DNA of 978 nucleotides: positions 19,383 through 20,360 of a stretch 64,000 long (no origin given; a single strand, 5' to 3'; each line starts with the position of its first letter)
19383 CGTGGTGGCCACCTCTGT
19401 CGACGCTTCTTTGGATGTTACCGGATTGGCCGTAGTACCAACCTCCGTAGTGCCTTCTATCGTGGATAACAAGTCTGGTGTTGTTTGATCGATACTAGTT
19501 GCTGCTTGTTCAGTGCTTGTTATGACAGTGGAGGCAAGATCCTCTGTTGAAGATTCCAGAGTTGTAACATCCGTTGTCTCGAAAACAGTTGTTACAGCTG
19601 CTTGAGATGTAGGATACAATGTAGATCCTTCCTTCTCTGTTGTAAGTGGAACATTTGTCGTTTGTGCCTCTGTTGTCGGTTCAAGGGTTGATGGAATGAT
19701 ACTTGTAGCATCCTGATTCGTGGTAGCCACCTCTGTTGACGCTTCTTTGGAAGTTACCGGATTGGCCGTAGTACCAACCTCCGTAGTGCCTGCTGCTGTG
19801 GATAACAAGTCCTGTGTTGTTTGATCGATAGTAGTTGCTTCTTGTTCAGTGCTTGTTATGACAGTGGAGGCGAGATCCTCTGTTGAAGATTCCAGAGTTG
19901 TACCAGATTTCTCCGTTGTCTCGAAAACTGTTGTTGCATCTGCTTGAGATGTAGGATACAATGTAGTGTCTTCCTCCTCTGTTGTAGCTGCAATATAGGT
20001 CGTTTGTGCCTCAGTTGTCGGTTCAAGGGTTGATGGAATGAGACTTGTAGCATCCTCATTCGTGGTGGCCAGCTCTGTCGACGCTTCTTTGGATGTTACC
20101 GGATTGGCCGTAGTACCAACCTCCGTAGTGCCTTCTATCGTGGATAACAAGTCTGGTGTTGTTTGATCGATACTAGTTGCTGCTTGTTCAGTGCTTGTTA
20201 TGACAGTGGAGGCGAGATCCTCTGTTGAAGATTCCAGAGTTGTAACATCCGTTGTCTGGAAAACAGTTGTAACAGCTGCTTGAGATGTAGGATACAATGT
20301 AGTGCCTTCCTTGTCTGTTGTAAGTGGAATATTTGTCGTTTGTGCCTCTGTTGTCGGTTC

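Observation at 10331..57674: About 47-kb single exon encoding about 137 tandem 112/114-aa Thr/Ser/Glu-rich repeats: a giant mucin PTS domain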

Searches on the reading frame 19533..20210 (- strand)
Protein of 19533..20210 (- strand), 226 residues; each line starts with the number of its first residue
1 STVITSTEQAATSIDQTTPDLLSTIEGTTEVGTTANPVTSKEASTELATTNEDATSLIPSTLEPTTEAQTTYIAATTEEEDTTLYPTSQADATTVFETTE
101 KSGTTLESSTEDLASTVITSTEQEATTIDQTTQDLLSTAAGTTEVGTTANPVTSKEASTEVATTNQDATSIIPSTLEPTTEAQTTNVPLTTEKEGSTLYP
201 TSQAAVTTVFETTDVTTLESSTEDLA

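Call 80: predict_structure(alignment_id=A2)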
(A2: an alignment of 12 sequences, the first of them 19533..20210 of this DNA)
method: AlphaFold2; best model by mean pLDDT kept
length: 226 residues; sequences in the alignment: 12
mean_pLDDT: 35.5   pTM: 0.12
mean pLDDT of the five models: 35.5, 32.8, 29.7, 28.0, 25.7
residues with pLDDT >= 90: 0; 70-90: 0; 50-70: 0; < 50: 226
segments of 3 or more residues with pLDDT < 50: 1-226
pLDDT, mean of each block of 10 residues (from residue 1): 39 38 34 32 34 38 39 35 35 36 34 36 36 38 31 32 33 37 37 36 38 36 35
secondary structure, 60 per line:
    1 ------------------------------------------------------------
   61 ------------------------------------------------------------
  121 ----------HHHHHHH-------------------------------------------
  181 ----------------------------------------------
elements in order: H131-137
